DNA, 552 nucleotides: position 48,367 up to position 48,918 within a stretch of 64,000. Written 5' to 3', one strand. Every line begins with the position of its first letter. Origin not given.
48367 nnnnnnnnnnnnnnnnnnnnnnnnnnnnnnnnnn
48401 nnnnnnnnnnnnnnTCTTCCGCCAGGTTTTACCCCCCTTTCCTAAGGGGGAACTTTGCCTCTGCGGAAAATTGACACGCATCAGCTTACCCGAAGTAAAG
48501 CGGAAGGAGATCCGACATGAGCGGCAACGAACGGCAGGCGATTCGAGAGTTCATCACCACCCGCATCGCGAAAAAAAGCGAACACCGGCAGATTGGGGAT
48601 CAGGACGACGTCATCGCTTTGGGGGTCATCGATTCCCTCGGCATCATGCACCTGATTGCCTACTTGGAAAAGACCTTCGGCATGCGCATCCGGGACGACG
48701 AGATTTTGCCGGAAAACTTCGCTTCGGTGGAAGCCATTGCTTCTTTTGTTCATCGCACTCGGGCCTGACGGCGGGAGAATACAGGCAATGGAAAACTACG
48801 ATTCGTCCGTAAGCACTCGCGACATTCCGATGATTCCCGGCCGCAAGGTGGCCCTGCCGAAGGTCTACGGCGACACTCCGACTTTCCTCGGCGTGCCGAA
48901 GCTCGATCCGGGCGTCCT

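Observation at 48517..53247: Carrier-protein-based aminoacyl tailoring cassette (PCP + arginase-fold + ACAD-fold + NRPS-type A-domain + GNAT) wired into a polysaccharide locus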

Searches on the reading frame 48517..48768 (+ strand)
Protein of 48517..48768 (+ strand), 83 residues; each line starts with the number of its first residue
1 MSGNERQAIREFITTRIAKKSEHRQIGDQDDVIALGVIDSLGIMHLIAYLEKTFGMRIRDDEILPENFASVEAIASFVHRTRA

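Call 4: search_protein_families(library=pfam, proteins=[window:48517-48768:+], max_evalue=0.01)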
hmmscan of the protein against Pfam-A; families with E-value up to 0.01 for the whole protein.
window:48517-48768:+ (83 aa): 1 family
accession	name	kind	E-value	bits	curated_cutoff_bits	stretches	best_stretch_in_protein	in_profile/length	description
PF00550.31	PP-binding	-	3e-07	31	20.8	1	23-78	15-67/67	Phosphopantetheine attachment site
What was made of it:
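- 48517..48768 (+): Free-standing carrier protein (83 aa) with the Ser of GVIDSLG as the inferred phosphopantetheine site. PF00550 31 bits (call 4).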

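Call 5: search_protein_families(library=ncbifam, proteins=[window:48517-48768:+], max_evalue=0.01)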
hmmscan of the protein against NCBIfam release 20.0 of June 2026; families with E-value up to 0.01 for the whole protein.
window:48517-48768:+ (83 aa): 9 families
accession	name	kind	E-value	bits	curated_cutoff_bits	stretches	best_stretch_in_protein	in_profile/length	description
NF058660.1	cispen_ACP_AmcB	equivalog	9.6e-13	48.1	80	1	6-82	3-79/80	cispentacin biosynthesis acyl carrier protein AmcB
NF052616.1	ACP_for_OlsHI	equivalog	2.6e-08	34.1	130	1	6-81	5-80/83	ornithine lipid biosynthesis acyl carrier protein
NF005480.0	PRK07081.1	equivalog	1.1e-07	31.7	72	1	7-80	3-75/83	acyl carrier protein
NF005798.0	PRK07639.1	equivalog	5.5e-07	29.9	100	1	37-80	37-80/91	petrobactin biosynthesis protein AsbD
TIGR00517.1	acyl_carrier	equivalog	6.2e-05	22.8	70.45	1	8-79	7-74/77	acyl carrier protein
NF002148.0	PRK00982.1-2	subfamily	0.00012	21.8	71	1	38-80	36-76/79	acyl carrier protein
NF002150.0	PRK00982.1-4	subfamily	0.00041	20.5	66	1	38-80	37-77/80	acyl carrier protein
NF002147.0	PRK00982.1-1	equivalog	0.0036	17.1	84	1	38-81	39-80/83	acyl carrier protein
NF003464.0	PRK05087.1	equivalog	0.0056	16.7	68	1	31-78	27-74/78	D-alanine--poly(phosphoribitol) ligase subunit DltC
